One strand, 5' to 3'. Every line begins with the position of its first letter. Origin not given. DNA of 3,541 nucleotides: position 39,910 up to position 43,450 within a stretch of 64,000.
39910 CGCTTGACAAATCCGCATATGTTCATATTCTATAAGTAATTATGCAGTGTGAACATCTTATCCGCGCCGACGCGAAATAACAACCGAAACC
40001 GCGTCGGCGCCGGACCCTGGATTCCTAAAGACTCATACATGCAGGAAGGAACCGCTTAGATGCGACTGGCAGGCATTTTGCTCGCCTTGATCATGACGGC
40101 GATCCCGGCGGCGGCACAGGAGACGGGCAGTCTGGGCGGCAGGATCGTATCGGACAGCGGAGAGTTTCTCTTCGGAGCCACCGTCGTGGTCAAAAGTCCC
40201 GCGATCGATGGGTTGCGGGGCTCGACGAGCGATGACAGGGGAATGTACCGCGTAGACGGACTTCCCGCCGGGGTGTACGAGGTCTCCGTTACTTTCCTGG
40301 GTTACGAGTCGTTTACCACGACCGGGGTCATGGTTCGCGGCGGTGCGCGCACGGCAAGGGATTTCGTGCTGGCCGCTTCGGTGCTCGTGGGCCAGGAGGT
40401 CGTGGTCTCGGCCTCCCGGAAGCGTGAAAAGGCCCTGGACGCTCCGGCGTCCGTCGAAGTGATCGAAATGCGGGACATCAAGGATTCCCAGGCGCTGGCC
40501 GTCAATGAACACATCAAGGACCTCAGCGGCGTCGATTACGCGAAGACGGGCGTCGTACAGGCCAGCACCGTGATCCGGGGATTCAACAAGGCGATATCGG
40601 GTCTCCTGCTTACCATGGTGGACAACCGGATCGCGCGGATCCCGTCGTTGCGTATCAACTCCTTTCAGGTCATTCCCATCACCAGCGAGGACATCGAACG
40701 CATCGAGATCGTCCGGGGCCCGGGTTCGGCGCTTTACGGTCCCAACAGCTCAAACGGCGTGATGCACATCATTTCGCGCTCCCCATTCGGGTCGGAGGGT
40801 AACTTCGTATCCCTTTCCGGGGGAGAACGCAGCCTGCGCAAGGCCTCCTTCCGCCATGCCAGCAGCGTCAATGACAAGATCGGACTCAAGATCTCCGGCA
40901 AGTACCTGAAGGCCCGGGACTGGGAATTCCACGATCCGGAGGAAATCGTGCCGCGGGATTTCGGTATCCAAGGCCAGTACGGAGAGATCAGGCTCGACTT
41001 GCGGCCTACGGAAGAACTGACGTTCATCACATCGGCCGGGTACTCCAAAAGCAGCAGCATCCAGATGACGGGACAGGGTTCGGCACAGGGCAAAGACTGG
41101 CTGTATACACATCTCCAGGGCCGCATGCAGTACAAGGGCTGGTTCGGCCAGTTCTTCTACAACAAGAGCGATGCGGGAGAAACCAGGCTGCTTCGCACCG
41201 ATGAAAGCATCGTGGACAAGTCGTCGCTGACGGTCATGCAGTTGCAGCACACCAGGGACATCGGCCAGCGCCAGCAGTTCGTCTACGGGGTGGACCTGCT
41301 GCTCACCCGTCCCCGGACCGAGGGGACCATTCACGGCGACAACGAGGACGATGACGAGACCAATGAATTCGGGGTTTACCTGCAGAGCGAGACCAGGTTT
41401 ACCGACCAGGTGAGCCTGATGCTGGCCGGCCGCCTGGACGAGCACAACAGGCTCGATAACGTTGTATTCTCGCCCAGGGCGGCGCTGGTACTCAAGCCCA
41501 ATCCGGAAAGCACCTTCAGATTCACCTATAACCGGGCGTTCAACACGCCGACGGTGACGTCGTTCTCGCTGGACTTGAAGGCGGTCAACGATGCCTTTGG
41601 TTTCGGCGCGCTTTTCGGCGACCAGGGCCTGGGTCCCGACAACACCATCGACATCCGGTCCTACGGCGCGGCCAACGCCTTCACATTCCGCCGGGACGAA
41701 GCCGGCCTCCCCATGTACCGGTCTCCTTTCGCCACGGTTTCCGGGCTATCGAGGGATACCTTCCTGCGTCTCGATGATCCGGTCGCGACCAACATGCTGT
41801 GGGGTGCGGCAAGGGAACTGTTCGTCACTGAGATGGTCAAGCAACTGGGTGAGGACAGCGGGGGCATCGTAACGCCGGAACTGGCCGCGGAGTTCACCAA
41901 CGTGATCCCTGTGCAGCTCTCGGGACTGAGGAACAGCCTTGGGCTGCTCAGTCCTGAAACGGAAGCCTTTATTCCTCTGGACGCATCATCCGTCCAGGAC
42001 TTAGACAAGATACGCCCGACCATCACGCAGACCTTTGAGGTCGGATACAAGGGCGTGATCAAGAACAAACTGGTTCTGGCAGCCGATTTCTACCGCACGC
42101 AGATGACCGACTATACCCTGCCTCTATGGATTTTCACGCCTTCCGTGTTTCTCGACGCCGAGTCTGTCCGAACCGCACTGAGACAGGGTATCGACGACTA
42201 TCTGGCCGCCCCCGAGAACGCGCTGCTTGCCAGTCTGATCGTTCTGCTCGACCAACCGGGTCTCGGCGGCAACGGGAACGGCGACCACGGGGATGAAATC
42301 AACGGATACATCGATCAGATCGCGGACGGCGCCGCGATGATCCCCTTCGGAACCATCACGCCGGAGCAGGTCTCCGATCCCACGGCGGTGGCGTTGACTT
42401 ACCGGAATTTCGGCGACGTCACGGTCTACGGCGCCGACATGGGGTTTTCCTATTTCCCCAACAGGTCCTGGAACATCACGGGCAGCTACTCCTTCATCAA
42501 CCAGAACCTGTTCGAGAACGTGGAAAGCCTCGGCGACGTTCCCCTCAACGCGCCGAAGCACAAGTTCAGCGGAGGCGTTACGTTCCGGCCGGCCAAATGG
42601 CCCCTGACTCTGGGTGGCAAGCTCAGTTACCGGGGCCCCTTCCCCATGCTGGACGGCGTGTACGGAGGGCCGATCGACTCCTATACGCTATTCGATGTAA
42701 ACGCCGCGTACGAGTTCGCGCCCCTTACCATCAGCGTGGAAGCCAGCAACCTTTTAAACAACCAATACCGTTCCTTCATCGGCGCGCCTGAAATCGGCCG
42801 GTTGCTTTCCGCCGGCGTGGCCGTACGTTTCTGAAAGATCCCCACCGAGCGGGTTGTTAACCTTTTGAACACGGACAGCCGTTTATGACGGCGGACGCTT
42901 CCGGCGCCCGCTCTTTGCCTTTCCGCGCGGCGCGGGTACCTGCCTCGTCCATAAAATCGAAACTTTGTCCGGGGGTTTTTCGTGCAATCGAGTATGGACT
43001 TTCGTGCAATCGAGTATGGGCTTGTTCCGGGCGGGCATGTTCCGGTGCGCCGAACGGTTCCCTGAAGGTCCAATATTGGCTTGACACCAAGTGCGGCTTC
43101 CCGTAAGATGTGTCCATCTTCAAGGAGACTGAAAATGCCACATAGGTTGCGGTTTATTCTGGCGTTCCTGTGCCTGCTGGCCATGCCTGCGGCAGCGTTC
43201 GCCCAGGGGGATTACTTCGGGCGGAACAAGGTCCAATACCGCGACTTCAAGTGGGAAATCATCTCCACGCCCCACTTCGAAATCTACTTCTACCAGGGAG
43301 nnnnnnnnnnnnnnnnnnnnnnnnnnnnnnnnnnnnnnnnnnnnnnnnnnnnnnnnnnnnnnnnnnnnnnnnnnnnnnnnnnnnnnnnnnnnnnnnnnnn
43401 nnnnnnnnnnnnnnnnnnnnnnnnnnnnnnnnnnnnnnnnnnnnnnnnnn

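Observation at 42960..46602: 1156-aa outer-membrane fusion (HExxH zincin-like + PD40 propeller + Omp85-like barrel) with operator-like tandem repeat and a consensus promoter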

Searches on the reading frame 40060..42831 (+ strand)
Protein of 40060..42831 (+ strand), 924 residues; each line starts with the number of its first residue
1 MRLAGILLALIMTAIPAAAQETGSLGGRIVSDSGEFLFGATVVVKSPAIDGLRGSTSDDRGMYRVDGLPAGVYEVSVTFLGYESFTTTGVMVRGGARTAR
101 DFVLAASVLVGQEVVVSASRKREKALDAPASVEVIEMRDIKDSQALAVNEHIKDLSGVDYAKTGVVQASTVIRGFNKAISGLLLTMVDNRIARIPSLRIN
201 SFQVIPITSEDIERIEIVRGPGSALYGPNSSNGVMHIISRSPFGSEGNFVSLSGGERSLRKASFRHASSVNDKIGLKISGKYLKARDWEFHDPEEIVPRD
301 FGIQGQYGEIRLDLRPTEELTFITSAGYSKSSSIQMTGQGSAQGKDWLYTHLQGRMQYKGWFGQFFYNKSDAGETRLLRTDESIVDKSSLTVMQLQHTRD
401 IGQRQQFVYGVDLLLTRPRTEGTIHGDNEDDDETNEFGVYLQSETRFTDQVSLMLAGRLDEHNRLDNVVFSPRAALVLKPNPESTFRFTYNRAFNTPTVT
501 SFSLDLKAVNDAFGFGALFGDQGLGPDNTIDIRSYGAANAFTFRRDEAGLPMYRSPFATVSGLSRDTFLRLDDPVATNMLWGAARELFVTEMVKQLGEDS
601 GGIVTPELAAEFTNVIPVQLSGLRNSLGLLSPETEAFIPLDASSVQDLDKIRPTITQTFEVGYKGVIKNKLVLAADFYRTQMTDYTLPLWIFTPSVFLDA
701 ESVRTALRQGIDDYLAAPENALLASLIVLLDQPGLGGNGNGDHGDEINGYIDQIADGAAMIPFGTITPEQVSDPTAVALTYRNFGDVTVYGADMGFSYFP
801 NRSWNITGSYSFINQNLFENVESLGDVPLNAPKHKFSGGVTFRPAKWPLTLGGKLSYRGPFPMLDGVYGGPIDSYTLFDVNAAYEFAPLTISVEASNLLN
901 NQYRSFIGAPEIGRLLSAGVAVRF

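Call 53: search_protein_families(library=pfam, proteins=[window:40060-42831:+], max_evalue=0.001)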
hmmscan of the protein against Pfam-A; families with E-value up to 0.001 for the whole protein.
window:40060-42831:+ (924 aa): 5 families
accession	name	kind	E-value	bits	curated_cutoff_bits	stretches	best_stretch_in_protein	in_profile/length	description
PF00593.30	TonB_dep_Rec_b-barrel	-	2.4e-29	103.9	27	2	331-503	60-250/436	TonB dependent receptor-like, beta-barrel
PF07715.20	Plug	-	5.4e-17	62.7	23.9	1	126-234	3-107/107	TonB-dependent Receptor Plug Domain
PF13620.12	CarboxypepD_reg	-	1.8e-14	54.3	32.3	1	25-104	2-81/82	Carboxypeptidase regulatory-like domain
PF14905.12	OMP_b-brl_3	-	9.8e-09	35.2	27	1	765-904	245-379/408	Outer membrane protein beta-barrel family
PF13715.12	CarbopepD_reg_2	-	2e-08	34.6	32.2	1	27-116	3-88/88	CarboxypepD_reg-like domain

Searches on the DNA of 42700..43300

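Call 39: search_rna_families(source=window, start=42700, end=43300, threshold=evalue, max_evalue=1)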
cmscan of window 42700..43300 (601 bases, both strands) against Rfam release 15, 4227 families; matches with E-value up to 1: 0.
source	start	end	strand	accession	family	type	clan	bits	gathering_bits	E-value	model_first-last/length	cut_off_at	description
